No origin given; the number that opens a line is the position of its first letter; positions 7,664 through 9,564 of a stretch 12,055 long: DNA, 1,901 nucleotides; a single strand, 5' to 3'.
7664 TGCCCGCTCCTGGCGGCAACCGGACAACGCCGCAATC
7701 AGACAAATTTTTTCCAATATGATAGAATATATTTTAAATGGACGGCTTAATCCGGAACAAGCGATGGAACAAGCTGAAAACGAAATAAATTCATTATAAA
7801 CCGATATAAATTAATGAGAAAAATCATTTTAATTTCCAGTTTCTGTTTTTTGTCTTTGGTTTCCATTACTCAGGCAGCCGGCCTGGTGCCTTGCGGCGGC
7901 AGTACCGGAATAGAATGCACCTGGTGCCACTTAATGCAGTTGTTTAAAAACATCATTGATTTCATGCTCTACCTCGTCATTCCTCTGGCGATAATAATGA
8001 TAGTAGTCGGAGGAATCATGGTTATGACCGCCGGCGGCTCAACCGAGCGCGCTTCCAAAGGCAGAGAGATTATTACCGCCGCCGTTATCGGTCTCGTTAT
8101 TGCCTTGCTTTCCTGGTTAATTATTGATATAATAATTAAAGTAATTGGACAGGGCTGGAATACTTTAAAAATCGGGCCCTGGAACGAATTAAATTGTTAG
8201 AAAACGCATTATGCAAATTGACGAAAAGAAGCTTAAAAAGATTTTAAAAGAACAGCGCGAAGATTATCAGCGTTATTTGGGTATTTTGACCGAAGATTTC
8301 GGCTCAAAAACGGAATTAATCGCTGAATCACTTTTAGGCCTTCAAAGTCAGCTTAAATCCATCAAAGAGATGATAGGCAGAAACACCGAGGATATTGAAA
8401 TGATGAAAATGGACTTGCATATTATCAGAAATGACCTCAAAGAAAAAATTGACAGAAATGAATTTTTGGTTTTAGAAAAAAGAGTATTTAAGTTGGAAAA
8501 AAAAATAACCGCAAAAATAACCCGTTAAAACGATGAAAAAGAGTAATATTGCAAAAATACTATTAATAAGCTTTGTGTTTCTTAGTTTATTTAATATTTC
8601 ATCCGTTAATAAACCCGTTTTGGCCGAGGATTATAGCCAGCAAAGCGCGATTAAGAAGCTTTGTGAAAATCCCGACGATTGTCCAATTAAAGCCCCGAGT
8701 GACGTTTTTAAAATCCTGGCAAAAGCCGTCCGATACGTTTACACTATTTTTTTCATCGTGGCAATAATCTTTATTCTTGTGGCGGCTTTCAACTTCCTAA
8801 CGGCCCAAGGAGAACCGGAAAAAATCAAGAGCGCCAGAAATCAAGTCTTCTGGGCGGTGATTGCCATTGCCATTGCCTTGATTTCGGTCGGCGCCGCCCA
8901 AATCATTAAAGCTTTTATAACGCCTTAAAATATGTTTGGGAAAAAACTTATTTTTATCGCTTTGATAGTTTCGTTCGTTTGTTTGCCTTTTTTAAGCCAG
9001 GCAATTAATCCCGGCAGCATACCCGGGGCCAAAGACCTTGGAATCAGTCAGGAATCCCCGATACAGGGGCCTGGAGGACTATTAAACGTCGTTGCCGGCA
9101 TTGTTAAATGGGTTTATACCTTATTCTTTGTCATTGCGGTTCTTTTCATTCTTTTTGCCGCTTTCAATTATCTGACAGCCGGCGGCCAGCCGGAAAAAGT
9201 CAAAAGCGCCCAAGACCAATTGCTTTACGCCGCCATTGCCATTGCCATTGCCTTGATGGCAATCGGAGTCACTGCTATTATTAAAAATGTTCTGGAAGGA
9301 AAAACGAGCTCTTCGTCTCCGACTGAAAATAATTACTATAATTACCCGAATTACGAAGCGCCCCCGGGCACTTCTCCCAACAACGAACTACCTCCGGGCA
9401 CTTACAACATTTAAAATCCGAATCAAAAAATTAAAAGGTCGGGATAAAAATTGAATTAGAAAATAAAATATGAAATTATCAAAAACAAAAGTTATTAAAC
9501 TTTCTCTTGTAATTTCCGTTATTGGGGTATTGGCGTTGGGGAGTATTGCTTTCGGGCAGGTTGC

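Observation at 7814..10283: Tandem array of five divergent VirB2/TrbC-like pilin paralogs with no type IV secretion machinery in view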

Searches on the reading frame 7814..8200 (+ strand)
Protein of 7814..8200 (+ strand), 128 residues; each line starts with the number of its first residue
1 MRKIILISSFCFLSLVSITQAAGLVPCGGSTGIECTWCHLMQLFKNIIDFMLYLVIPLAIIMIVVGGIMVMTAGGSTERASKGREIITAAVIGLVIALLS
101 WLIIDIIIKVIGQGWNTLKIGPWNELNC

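Call 3: search_protein_families(library=pfam, proteins=[window:7814-8200:+], max_evalue=1)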
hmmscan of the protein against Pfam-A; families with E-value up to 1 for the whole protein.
window:7814-8200:+ (128 aa): 6 families
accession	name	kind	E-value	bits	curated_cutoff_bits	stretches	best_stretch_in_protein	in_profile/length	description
PF18895.5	T4SS_pilin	-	1.5e-09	38.2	26.6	1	43-107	8-71/71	Type IV secretion system pilin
PF19607.4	DUF6112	-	0.0062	16.8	25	1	44-103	16-82/88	Family of unknown function (DUF6112)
PF05987.18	DUF898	-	0.036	13.6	28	1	40-108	177-245/336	Bacterial protein of unknown function (DUF898)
PF04956.18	TrbC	-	0.056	14.1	27.9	1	41-98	38-89/98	TrbC/VIRB2 pilin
PF01312.24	Bac_export_2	-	0.12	12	24.4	1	39-109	130-200/335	FlhB HrpN YscU SpaS Family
PF25231.1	DUF7847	-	0.27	10.9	28.7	1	51-104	92-146/252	Domain of unknown function (DUF7847)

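Call 4: search_protein_families(library=ncbifam, proteins=[window:7814-8200:+], max_evalue=1)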
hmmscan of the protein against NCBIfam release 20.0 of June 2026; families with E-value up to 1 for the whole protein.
window:7814-8200:+ (128 aa): 5 families
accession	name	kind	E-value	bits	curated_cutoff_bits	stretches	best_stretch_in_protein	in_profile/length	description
NF045849.1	ICE_MMCAP2_0565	equivalog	0.0057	16.3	40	1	45-111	15-80/80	Mbov_0395 family pilin-like conjugal transfer protein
NF046050.1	CPBP_fam_MroQ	equivalog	0.0077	15.7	270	1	39-111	34-106/243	intramembrane glutamic endopeptidase MroQ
NF007462.0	PRK10040.1-1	equivalog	0.048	13.9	118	1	1-32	1-30/57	hypothetical protein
NF041501.1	cola_mem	domain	0.048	12.6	150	1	65-109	165-211/312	FGLLP motif-containing membrane protein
NF041247.1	UsfY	equivalog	0.26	12.1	100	1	58-116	26-84/95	protein UsfY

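Call 28: search_solved_structures(query=A1, max_evalue=10, show_alignments=2)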
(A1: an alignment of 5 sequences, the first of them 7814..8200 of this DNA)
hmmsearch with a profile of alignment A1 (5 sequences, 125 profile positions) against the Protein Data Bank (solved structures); distinct sequences matched with E-value up to 10: 4.
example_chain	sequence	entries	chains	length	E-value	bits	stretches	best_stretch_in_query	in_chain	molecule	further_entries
7unj_A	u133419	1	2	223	0.061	16.6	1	62-100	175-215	SP1-ZnPPaM designed chlorophyll dimer protein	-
2x9w_A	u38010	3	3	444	1.5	12.1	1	74-102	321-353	CELL WALL SURFACE ANCHOR FAMILY PROTEIN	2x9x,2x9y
3rpk_A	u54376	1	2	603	2.1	11.7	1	74-102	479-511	Backbone pilus subunit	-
2y1v_A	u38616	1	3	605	2.1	11.7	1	74-102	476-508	CELL WALL SURFACE ANCHOR FAMILY PROTEIN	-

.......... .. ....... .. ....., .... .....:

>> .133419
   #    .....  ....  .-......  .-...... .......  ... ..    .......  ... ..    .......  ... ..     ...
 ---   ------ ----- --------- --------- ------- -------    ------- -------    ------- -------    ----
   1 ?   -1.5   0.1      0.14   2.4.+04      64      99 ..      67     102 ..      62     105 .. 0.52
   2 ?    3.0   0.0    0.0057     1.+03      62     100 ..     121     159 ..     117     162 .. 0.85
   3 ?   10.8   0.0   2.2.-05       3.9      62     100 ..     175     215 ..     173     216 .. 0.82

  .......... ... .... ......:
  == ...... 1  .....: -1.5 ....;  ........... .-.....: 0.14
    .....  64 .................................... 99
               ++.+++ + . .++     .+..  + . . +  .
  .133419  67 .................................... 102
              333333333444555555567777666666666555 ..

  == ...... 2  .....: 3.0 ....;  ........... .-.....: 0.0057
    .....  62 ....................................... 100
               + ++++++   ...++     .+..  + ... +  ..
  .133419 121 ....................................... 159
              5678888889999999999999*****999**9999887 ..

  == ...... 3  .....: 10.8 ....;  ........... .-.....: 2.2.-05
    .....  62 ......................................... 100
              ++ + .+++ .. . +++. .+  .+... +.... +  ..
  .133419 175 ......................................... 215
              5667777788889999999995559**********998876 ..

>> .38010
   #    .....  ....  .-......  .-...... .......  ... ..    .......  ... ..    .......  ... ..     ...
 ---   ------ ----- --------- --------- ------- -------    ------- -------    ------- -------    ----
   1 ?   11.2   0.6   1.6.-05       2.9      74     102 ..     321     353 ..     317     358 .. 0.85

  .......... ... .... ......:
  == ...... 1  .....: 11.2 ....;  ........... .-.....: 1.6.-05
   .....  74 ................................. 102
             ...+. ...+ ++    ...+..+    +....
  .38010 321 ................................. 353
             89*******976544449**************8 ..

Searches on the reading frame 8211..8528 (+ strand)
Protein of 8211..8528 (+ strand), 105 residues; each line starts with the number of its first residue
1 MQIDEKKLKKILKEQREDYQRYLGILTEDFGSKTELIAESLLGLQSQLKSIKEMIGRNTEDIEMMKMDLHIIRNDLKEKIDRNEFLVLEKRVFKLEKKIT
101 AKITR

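Call 3: search_protein_families(library=pfam, proteins=[window:8211-8528:+], max_evalue=1)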
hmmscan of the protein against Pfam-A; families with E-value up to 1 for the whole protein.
window:8211-8528:+ (105 aa): 7 families
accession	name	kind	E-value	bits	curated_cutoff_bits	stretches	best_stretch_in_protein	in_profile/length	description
PF02050.21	FliJ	-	0.0059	17.3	28.4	1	8-98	17-105/123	Flagellar FliJ protein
PF07195.17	FliD_C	-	0.013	15.4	25.4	1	1-91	136-230/236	Flagellar hook-associated protein 2 C-terminus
PF21542.2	TetR_C_42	-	0.016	16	27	1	6-66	32-91/101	Tetracyclin repressor-like, C-terminal domain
PF03400.19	DDE_Tnp_IS1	-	0.059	14.2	24.1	1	24-98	33-106/131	IS1 transposase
PF25541.1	TBCA_PH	-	0.15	12.2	27.8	1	2-89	32-121/139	PH domain-containing proteins, TBCA domain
PF16043.11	DUF4795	-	0.64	9.8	34.8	1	49-102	95-148/208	Domain of unknown function (DUF4795)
PF10241.14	KxDL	-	0.93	10.3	27.2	1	3-77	6-72/86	Uncharacterized conserved protein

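Call 4: search_protein_families(library=ncbifam, proteins=[window:8211-8528:+], max_evalue=1)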
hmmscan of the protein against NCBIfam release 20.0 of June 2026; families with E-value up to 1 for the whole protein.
window:8211-8528:+ (105 aa): 2 families
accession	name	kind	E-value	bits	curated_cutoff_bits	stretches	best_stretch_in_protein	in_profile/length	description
NF051436.1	NheA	equivalog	0.035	13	500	1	4-97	152-243/385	non-hemolytic enterotoxin subunit A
NF033921.0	por_somb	subfamily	0.096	11.3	100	1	43-100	52-106/485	iron uptake porin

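Call 63: find_homologous_proteins(query=window:8211-8528:+, max_evalue=0.001)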
Query window:8211-8528:+ (105 aa): 15 proteins with E <= 0.001 among 29 candidates.
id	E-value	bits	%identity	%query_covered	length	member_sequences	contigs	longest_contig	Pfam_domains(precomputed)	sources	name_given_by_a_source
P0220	8.4e-56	204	100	100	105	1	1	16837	-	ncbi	-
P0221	1.4e-40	155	76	96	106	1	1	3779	-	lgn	-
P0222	3.1e-33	132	65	97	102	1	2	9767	-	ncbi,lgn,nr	ncbi:hypothetical protein M1513_00540 [Patescibacteria group bacterium]|nr:hypothetical protein [Pat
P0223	3.5e-33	132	65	97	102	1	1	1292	-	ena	-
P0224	5.5e-33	131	66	99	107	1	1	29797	-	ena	-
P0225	9.9e-33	130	69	93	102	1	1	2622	-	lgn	-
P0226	8.3e-32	127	64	81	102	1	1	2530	-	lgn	-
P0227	1.9e-29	120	57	94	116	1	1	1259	-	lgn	-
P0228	5.7e-29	118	64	93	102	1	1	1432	-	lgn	-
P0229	1.5e-27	114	61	93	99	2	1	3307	-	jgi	-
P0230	2.3e-25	107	56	94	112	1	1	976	-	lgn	-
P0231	1.3e-24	104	51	93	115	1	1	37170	-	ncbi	-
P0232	4.7e-22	96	50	93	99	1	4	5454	-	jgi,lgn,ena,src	-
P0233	6.8e-20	89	46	92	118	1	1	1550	-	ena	-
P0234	9.8e-20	89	46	92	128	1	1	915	-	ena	-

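Call 65: find_encoding_contigs(protein=P0224, flank=6000, max_places=1)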
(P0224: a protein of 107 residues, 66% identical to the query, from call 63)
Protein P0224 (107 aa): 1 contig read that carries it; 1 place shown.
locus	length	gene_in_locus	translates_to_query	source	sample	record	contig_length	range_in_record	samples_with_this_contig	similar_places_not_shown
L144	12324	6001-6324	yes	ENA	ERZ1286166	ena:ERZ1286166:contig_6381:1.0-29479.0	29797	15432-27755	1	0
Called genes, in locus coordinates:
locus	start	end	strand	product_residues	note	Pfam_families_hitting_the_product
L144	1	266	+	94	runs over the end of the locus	-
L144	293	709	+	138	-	PF00121:TIM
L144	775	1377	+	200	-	PF00121:TIM, PF00162:PGK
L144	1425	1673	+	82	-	PF00162:PGK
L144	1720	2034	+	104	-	PF00162:PGK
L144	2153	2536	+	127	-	-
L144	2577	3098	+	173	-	-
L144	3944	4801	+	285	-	-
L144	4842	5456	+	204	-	-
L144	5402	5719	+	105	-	-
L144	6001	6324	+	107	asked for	-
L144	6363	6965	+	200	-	PF22842:Pel9A-like_beta_helix (weak)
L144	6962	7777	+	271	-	-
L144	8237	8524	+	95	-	PF18765:Polbeta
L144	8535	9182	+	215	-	PF01833:TIG (weak)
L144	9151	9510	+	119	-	-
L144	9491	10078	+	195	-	-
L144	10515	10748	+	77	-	-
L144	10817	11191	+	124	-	-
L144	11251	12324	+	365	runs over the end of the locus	-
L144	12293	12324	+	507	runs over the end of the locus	-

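Call 66: find_encoding_contigs(protein=P0231, flank=6000, max_places=1)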
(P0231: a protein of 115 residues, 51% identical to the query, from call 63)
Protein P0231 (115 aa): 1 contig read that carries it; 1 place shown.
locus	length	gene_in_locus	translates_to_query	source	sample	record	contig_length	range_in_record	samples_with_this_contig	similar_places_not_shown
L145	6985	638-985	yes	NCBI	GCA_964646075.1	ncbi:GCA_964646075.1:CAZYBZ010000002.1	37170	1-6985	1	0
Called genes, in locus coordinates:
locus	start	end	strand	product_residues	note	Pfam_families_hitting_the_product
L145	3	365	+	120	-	?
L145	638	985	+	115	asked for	-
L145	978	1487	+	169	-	PF18895:T4SS_pilin (weak)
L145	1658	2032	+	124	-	PF02021:UPF0102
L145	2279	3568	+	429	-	PF08529:NusA_N, PF13184:KH_NusA_1st, PF26594:KH_NusA_2nd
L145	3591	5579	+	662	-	PF03030:H_PPase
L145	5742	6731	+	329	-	PF05697:Trigger_N, PF05698:Trigger_C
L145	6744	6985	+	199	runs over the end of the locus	PF00574:CLP_protease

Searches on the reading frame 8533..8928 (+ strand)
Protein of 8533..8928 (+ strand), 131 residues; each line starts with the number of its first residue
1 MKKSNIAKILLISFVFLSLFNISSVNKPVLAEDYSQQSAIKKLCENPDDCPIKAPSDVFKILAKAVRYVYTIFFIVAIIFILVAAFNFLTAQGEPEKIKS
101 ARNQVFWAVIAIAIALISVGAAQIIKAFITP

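Call 3: search_protein_families(library=pfam, proteins=[window:8533-8928:+], max_evalue=1)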
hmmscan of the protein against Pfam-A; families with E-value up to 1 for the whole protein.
window:8533-8928:+ (131 aa): 6 families
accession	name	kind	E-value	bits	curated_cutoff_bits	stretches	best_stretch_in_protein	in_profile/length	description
PF18895.5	T4SS_pilin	-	2.1e-05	25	26.6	1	59-116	6-62/71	Type IV secretion system pilin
PF13273.12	DUF4064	-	0.0035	18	32.1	1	6-118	11-99/102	Protein of unknown function (DUF4064)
PF00689.26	Cation_ATPase_C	-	0.0082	16.4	27.3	1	12-117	61-132/175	Cation transporting ATPase, C-terminus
PF19747.4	DUF6234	-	0.025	15.4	27.5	1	76-130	22-77/129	Family of unknown function (DUF6234)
PF14146.11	DUF4305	-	0.043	14.3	27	1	72-91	14-33/37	Domain of unknown function (DUF4305)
PF25052.1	AtDEF-like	-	0.11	13.3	25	1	3-51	5-50/79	Defensin-like family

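Call 4: search_protein_families(library=ncbifam, proteins=[window:8533-8928:+], max_evalue=1)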
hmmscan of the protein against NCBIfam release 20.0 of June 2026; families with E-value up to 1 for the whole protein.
window:8533-8928:+ (131 aa): 3 families
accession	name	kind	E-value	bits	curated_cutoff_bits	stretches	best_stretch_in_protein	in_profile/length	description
NF045849.1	ICE_MMCAP2_0565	equivalog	8.8e-07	28.5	40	1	58-129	9-80/80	Mbov_0395 family pilin-like conjugal transfer protein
NF050121.1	bc1_QcrA_actin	exception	0.0023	17.5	275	1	64-129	20-86/319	cytochrome bc1 complex Rieske iron-sulfur subunit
NF045846.1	MSC0882_dom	subfamily_domain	0.058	12.6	60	1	69-120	16-63/244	MSC_0882 family membrane protein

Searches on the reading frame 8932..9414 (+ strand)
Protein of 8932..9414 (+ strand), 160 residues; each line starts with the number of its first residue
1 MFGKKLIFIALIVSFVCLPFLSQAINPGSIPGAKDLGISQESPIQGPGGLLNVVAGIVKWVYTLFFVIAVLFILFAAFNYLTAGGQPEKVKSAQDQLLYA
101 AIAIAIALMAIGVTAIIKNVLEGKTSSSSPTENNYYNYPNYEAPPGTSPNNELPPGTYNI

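Call 3: search_protein_families(library=pfam, proteins=[window:8932-9414:+], max_evalue=1)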
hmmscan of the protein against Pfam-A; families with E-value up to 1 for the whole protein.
window:8932-9414:+ (160 aa): 7 families
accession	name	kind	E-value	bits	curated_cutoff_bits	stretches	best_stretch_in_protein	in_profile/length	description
PF18895.5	T4SS_pilin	-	8.6e-06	26.2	26.6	1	55-114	10-68/71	Type IV secretion system pilin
PF11189.13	DUF2973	-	0.02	15.4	22.2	0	96-133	3-37/68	Protein of unknown function (DUF2973)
PF24709.1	DUF7670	-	0.04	14.7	29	1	55-116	5-61/118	Domain of unknown function (DUF7670)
PF00689.26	Cation_ATPase_C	-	0.053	13.7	27.3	1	8-121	56-145/175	Cation transporting ATPase, C-terminus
PF17382.7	Ycf70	-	0.13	13.1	25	1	57-91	33-71/89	Uncharacterized Ycf70-like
PF17197.9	DUF5134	-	0.29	11.5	29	1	49-109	99-148/152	Domain of unknown function (DUF5134)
PF02656.20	DUF202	-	0.77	10.7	23.4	0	55-82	37-64/68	Domain of unknown function (DUF202)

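Call 4: search_protein_families(library=ncbifam, proteins=[window:8932-9414:+], max_evalue=1)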
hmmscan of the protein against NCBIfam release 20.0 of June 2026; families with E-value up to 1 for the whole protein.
window:8932-9414:+ (160 aa): 7 families
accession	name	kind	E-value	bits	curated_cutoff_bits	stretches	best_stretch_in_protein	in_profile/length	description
NF045849.1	ICE_MMCAP2_0565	equivalog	0.00017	21.2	40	1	51-119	10-78/80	Mbov_0395 family pilin-like conjugal transfer protein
NF010235.0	PRK13682.2-6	equivalog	0.0018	18.5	83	1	46-78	19-51/61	hypothetical protein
NF003000.0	PRK03776.1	equivalog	0.0018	16.4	574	1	55-148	71-157/763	phosphatidylglycerol--membrane-oligosaccharide glycerophosphotransferase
NF050121.1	bc1_QcrA_actin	exception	0.039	13.5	275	1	63-126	26-91/319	cytochrome bc1 complex Rieske iron-sulfur subunit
NF045846.1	MSC0882_dom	subfamily_domain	0.042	13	60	1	62-122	17-71/244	MSC_0882 family membrane protein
NF001194.0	PRK00159.1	equivalog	0.089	12.9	102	1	85-125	19-57/87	cell division protein CrgA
NF046000.1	MAG1210_fam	subfamily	0.17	10.5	275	1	58-123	62-123/550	MAG1210 family protein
